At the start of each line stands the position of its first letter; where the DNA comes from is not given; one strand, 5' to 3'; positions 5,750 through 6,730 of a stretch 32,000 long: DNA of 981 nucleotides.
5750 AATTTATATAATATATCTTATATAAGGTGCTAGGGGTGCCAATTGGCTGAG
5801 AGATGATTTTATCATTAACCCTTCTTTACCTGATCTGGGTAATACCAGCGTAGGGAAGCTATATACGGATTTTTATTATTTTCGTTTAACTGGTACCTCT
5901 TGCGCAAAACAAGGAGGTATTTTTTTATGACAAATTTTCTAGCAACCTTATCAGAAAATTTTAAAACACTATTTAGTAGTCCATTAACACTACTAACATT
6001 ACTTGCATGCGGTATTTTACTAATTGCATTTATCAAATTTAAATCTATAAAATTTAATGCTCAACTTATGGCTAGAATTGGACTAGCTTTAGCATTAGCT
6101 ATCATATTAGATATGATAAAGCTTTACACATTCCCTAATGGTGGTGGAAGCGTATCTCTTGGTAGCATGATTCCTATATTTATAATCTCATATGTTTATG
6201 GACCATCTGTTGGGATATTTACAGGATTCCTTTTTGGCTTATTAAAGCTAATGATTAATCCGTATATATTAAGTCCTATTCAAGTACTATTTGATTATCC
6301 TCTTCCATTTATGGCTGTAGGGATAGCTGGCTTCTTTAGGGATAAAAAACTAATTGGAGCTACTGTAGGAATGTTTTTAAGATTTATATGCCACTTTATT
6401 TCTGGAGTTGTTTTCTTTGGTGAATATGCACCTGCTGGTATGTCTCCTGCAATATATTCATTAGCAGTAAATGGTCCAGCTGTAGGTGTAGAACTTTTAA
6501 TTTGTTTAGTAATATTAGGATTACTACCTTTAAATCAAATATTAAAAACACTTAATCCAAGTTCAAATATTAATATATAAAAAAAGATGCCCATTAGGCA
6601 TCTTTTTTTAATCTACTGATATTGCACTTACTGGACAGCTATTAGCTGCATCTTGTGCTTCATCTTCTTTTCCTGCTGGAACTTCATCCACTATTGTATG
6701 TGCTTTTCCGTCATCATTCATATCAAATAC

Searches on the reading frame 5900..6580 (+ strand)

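Call 15: search_protein_families(library=pfam, proteins=[window:5900-6580:+], max_evalue=0.001)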
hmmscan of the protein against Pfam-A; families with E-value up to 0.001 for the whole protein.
window:5900-6580:+ (226 aa): 2 families
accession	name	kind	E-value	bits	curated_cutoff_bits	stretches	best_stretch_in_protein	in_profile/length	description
PF09515.15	Thia_YuaJ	-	3.2e-52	177.6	25.8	1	57-213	1-172/177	Thiamine transporter protein (Thia_YuaJ)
PF07155.17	ECF-ribofla_trS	-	1.5e-05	25.5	26.7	1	52-174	2-131/172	ECF-type riboflavin transporter, S component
